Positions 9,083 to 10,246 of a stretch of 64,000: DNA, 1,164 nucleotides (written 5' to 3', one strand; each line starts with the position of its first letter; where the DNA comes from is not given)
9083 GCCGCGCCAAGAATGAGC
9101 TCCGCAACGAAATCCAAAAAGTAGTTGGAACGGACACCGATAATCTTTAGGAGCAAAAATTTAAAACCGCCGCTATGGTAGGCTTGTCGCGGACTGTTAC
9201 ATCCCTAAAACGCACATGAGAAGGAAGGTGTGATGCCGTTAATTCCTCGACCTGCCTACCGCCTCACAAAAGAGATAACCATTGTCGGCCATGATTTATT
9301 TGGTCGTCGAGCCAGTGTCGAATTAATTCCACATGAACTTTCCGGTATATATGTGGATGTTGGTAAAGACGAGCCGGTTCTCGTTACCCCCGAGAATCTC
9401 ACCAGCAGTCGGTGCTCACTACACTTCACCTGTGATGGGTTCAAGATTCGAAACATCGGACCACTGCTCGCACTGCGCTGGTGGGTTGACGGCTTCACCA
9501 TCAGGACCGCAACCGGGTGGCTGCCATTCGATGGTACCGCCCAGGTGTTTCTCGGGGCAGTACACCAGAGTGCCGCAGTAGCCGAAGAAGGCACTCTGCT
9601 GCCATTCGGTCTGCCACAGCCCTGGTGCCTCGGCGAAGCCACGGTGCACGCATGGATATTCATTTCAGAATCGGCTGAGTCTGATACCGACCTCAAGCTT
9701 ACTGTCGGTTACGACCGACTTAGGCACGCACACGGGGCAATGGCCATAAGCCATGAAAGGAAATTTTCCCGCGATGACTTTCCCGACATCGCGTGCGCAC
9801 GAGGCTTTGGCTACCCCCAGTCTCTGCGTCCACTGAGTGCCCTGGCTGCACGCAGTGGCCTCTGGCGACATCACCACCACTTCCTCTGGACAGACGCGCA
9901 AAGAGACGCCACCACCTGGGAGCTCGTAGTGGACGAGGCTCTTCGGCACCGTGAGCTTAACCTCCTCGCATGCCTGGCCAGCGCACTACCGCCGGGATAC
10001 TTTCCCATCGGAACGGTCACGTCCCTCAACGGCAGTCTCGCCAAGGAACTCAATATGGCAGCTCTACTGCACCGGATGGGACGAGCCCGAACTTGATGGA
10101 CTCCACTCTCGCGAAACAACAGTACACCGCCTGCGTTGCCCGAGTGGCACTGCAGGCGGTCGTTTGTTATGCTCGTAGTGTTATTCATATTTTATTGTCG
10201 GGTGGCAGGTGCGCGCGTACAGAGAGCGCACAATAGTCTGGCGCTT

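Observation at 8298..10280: Conserved rpsO-pnp operon interrupted by an inserted NYN-domain nuclease gene and a GC-rich LpxC-like gene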

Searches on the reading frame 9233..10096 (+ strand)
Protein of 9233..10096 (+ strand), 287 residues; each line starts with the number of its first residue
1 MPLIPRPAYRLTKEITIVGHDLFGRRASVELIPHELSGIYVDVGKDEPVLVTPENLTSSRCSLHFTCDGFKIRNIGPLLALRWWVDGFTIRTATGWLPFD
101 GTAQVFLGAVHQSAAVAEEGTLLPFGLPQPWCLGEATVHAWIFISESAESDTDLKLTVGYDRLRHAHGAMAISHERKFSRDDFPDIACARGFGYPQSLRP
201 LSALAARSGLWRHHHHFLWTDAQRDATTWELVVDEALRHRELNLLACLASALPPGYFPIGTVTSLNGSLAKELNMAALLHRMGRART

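Call 4: search_protein_families(library=pfam, proteins=[window:9233-10096:+], max_evalue=0.1)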
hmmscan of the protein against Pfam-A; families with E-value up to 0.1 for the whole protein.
window:9233-10096:+ (287 aa): 0 families

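Call 5: search_protein_families(library=ncbifam, proteins=[window:9233-10096:+], max_evalue=0.1)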
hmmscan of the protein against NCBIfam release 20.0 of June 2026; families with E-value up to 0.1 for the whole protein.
window:9233-10096:+ (287 aa): 0 families

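Call 7: find_homologous_proteins(query=window:9233-10096:+, max_evalue=0.001)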
Query window:9233-10096:+ (287 aa): 1 proteins with E <= 0.001 among 3216 candidates.
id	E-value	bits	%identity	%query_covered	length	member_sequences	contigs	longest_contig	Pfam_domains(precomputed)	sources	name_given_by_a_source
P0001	1.2e-195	666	100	100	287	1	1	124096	-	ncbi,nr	ncbi:hypothetical protein K2Q16_00935 [Patescibacteria group bacterium]|nr:hypothetical protein [Pat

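Call 12: find_encoding_contigs(protein=P0001, flank=10000, max_places=6)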
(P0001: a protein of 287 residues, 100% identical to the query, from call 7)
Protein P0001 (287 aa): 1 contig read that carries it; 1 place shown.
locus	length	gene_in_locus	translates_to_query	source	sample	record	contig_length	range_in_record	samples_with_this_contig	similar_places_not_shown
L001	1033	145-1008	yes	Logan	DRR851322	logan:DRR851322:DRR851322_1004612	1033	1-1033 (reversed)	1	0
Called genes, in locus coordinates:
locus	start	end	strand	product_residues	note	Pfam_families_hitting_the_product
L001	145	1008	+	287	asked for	-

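Call 18: search_protein_representatives(protein=window:9233-10096:+)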
Query: 287 residues. Proteins with E-value up to 0.001 (for the whole library): 63; up to 1e-10: 13; up to 1e-30: 2. The best 63 are listed.
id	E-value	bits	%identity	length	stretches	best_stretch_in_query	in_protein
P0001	3.9e-196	666.4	100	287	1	1-287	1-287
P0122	9.6e-64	231.8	44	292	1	3-282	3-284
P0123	1.1e-16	77.4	30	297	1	6-279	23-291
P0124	9.2e-15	71.0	32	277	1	9-280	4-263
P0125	4.1e-14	68.9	30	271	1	12-281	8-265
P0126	1.3e-13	67.2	28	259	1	9-273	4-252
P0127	1.5e-13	67.0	34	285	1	8-264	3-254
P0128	1.5e-13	67.0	29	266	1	11-279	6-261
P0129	6.6e-13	64.9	33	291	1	11-268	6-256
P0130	4.5e-12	62.1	37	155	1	178-281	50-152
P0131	8.9e-12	61.2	28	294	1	9-281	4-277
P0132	1.3e-11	60.7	28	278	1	9-274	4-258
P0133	2.2e-11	59.9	33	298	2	186-276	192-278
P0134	1.3e-10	57.3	28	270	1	11-263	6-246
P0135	2.6e-10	56.4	31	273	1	11-268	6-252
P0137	1.1e-09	54.3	30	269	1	11-267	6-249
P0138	1.2e-09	54.2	30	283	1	6-265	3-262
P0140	6.0e-09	51.9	27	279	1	13-264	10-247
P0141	9.4e-09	51.3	30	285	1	11-283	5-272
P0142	3.6e-08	49.3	30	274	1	9-275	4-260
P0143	4.6e-08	49.0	26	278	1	11-277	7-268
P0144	6.2e-08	48.6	30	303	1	11-270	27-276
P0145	7.0e-08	48.4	27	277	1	9-269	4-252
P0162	4.3e-06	42.5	25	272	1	11-264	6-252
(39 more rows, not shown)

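Call 20: predict_structure(protein=window:9233-10096:+)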
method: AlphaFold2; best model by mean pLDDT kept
length: 287 residues; sequences in the alignment: 1
mean_pLDDT: 34.0   pTM: 0.26
mean pLDDT of the five models: 34.0, 29.9, 29.1, 27.3, 26.9
residues with pLDDT >= 90: 0; 70-90: 0; 50-70: 33; < 50: 254
segments of 3 or more residues with pLDDT < 50: 1-228, 250-265, 278-287
pLDDT, mean of each block of 10 residues (from residue 1): 26 30 30 28 31 32 27 27 27 26 26 26 24 27 28 27 25 27 31 37 42 41 44 54 54 46 50 53 41
secondary structure, 60 per line:
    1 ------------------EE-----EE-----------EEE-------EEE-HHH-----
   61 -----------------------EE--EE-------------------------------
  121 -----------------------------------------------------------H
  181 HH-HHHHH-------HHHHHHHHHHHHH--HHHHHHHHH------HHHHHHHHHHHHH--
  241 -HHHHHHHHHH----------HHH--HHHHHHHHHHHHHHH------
elements in order: E39-41 E49-51 H184-188 H196-208 H211-219 H226-238 H242-251 H267-281

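Call 22: search_protein_families(library=pfam, alignment_id=A1, max_evalue=1)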
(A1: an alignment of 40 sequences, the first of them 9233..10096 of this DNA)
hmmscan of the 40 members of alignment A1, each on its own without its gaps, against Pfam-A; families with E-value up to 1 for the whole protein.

A. member 1, window:9233-10096:+ (287 aa): 0 families

B. families by the number of members that match (of 40 scanned): 5 families
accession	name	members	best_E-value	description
PF03331.19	LpxC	39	7.3e-16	UDP-3-O-acyl N-acetylglycosamine deacetylase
PF15632.11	ATPgrasp_Ter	1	0.03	ATP-grasp in the biosynthetic pathway with Ter operon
PF20137.4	DUF6527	1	0.043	Family of unknown function (DUF6527)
PF03474.20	DMA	1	0.064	DMRTA motif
PF17484.7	TbpB_A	1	0.21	N-Lobe handle Tf-binding protein B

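Call 23: search_solved_structures(query=A1, max_evalue=1, show_alignments=2)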
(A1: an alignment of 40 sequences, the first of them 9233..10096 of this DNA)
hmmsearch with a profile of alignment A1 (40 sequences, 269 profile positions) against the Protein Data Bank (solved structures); distinct sequences matched with E-value up to 1: 28.
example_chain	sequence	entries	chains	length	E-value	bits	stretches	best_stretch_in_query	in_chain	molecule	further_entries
1p42_A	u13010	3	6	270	1.6e-18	70.2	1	18-265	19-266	UDP-3-O-[3-hydroxymyristoyl] N-acetylglucosamine deacetylase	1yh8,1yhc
2ier_A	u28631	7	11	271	1.6e-18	70.2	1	18-265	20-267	UDP-3-O-[3-hydroxymyristoyl] N-acetylglucosamine deacetylase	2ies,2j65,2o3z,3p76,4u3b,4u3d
2jt2_A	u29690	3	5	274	1.6e-18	70.2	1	18-265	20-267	UDP-3-O-[3-hydroxymyristoyl] N-acetylglucosamine deacetylase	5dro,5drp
3p3c_A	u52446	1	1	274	1.6e-18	70.2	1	18-265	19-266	UDP-3-O-[3-hydroxymyristoyl] N-acetylglucosamine deacetylase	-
5u86_A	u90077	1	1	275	1.6e-18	70.2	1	18-265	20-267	UDP-3-O-acyl-N-acetylglucosamine deacetylase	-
6ih0_A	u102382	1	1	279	1.7e-18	70.1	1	18-265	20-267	UDP-3-O-acyl-N-acetylglucosamine deacetylase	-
2go3_A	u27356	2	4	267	3e-18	69.3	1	18-264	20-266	UDP-3-O-[3-hydroxymyristoyl] N-acetylglucosamine deacetylase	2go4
1xxe_A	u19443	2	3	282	4.5e-18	68.7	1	18-265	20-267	UDP-3-O-[3-hydroxymyristoyl] N-acetylglucosamine deacetylase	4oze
4mdt_A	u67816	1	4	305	5.3e-16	61.9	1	2-262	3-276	UDP-3-O-[3-hydroxymyristoyl] N-acetylglucosamine deacetylase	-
29ai_A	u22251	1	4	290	7.7e-16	61.4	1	2-262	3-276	UDP-3-O-acyl-N-acetylglucosamine deacetylase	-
3p3g_A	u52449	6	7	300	8.7e-16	61.2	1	2-262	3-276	UDP-3-O-[3-hydroxymyristoyl] N-acetylglucosamine deacetylase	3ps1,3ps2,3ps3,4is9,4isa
4mqy_A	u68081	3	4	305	9.3e-16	61.1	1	2-262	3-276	UDP-3-O-[3-hydroxymyristoyl] N-acetylglucosamine deacetylase | UDP-3-O-acyl-N-acetylglucosamine deacetylase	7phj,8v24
3nzk_A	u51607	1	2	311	3.7e-15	59.2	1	2-262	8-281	UDP-3-O-[3-hydroxymyristoyl] N-acetylglucosamine deacetylase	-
29ah_A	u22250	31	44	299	3.8e-14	55.9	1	5-263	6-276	UDP-3-O-acyl-N-acetylglucosamine deacetylase | UDP-3-O-[3-hydroxymyristoyl] N-acetylglucosamine deacetylase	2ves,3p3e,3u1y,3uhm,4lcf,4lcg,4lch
29ak_A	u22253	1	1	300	3.8e-14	55.8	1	5-263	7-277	UDP-3-O-acyl-N-acetylglucosamine deacetylase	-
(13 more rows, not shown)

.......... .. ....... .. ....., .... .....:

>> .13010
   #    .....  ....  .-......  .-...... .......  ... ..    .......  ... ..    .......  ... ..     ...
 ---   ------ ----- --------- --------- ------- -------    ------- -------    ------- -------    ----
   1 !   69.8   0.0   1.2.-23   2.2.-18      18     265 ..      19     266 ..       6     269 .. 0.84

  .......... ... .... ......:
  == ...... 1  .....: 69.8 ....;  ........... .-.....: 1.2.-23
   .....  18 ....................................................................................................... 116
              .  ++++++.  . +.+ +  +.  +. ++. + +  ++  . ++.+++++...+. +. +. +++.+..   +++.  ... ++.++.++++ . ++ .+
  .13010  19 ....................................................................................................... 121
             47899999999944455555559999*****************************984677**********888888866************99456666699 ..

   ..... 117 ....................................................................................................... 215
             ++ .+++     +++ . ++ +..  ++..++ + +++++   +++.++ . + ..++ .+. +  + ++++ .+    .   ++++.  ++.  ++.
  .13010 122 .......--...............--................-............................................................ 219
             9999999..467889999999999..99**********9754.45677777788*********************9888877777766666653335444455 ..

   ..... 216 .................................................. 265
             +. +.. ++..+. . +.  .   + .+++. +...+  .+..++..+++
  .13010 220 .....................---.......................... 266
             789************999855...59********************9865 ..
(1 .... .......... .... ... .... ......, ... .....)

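Call 25: find_homologous_proteins(query=A1, max_evalue=0.00001)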
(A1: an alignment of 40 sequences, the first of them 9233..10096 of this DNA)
Query A1 (40 sequences) (287 aa, profile of the alignment): 7 proteins with E <= 0.00001 among 6980 candidates.
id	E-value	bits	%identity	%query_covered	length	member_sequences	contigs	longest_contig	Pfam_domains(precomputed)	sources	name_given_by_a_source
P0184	1.4e-78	282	21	84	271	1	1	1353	PF03331.20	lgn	-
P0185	8.7e-78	279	24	84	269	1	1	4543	-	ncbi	-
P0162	4.1e-77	277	24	92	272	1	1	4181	PF03331.20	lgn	-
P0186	1.0e-71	260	22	83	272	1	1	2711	PF03331.20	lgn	-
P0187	2.9e-67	245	24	94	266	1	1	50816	PF03331.20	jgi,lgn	jgi:UDP-3-O-acyl-N-acetylglucosamine deacetylase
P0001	6.4e-66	240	100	100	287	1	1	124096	-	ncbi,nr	ncbi:hypothetical protein K2Q16_00935 [Patescibacteria group bacterium]|nr:hypothetical protein [Pat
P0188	1.9e-15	75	-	-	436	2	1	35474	PF03331.20,PF22818.3,PF07977.20,PF22817.3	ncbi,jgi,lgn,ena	-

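Call 26: search_protein_families(library=padloc, proteins=[window:9233-10096:+, P0122, P0123, P0124, P0127], max_evalue=0.01)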
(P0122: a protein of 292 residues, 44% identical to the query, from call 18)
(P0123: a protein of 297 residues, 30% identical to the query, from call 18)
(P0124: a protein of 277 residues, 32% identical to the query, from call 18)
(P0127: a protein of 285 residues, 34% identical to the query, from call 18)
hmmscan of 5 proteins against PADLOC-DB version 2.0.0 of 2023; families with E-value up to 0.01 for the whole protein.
window:9233-10096:+ (287 aa): 0 families

P0122 (292 aa): 0 families

P0123 (297 aa): 0 families

P0124 (277 aa): 0 families

P0127 (285 aa): 0 families

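Call 27: find_encoding_contigs(protein=P0187, flank=8000, max_places=3)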
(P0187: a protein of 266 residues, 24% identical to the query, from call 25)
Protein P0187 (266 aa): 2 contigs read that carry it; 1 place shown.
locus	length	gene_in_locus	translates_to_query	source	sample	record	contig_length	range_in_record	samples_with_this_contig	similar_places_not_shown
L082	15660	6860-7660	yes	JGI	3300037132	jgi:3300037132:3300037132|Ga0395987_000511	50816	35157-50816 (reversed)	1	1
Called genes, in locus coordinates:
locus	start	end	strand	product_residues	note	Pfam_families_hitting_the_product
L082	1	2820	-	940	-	?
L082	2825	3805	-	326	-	PF00535:Glycos_transf_2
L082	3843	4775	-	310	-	PF01073:3Beta_HSD, PF01370:Epimerase, PF02719:Polysacc_synt_2 (faint), PF04321:RmlD_sub_bind, PF07993:NAD_binding_4 (faint), PF16363:GDP_Man_Dehyd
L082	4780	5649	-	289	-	PF03446:NAD_binding_2 (faint), PF03807:F420_oxidored (faint), PF03721:UDPG_MGDP_dh_N, PF00984:UDPG_MGDP_dh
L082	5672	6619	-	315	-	PF00535:Glycos_transf_2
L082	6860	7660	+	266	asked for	PF03331:LpxC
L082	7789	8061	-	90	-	PF15738:YafQ_toxin, PF05016:ParE_toxin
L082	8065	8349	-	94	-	PF04221:RelB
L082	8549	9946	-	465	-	PF00709:Adenylsucc_synt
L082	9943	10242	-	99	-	-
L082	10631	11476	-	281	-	PF02498:Bro-N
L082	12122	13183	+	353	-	PF04055:Radical_SAM, PF13353:Fer4_12, PF13186:SPASM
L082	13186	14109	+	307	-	PF00348:polyprenyl_synt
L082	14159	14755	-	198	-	PF01928:CYTH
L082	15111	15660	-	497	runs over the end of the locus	-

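Call 28: list_cluster_members(proteins=[P0122, P0123, P0124, P0125, P0126, P0127, P0128, P0129, P0131, P0132])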
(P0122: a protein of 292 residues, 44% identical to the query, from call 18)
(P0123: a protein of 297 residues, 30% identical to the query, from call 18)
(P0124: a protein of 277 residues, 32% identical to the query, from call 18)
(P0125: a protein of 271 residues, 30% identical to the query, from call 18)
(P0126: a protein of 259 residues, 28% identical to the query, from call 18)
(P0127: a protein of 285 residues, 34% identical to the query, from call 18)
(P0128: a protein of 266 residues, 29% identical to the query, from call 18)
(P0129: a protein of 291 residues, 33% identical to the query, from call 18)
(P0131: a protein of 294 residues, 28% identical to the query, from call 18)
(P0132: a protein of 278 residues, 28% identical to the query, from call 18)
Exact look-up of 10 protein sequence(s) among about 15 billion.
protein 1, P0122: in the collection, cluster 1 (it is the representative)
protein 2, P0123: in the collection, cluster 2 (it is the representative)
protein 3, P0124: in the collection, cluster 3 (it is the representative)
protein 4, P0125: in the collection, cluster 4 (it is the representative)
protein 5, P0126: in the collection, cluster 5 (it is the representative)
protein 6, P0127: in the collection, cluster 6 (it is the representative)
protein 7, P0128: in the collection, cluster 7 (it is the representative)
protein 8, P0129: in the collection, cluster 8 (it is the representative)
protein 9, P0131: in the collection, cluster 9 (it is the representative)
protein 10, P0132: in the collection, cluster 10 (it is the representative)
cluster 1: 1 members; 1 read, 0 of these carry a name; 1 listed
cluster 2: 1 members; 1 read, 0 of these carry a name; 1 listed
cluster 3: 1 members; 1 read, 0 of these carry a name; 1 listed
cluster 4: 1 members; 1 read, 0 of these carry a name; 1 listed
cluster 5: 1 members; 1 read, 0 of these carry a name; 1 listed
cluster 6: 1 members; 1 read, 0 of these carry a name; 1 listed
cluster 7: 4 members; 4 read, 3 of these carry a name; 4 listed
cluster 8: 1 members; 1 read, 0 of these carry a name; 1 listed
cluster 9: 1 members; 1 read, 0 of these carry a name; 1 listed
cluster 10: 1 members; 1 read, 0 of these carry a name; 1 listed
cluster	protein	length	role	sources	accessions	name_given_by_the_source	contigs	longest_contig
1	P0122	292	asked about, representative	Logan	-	-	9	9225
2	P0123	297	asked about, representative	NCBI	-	-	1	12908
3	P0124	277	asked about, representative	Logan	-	-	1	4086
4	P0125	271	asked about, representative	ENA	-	-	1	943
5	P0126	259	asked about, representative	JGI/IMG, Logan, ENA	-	-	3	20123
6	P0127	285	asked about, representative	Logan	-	-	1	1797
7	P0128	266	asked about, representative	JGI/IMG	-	UDP-3-O-acyl-N-acetylglucosamine deacetylase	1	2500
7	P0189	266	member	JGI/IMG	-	UDP-3-O-acyl-N-acetylglucosamine deacetylase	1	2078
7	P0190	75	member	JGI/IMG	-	UDP-3-O-acyl-N-acetylglucosamine deacetylase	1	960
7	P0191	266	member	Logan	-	-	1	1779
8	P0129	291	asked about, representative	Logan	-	-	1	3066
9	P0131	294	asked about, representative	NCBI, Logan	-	-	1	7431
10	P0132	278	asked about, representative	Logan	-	-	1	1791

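Call 33: predict_structure(alignment_id=A1)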
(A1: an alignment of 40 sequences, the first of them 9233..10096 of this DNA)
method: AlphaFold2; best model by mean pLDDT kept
length: 287 residues; sequences in the alignment: 40
mean_pLDDT: 89.3   pTM: 0.90
mean pLDDT of the five models: 89.3, 89.1, 88.2, 88.1, 87.7
residues with pLDDT >= 90: 192; 70-90: 66; 50-70: 29; < 50: 0
segments of 3 or more residues with pLDDT < 50: none
pLDDT, mean of each block of 10 residues (from residue 1): 85 97 96 98 97 97 96 98 97 96 96 93 87 64 79 79 57 85 96 90 94 91 75 91 97 94 89 94 83
secondary structure, 60 per line:
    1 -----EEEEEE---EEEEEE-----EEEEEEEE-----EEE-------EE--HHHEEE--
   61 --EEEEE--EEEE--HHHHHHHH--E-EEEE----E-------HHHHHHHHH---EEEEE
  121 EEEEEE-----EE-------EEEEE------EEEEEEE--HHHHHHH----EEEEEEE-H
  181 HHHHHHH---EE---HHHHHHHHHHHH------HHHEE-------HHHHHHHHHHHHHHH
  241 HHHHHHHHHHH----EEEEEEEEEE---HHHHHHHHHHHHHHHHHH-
elements in order: E6-11 E15-20 E26-33 E39-41 E56-58 E63-67 E70-73 H76-83 E88-91 H104-112 E116-126 E141-145 E152-158 H161-167 E172-178 H180-187 H196-207 H226-251 E256-265 H269-286
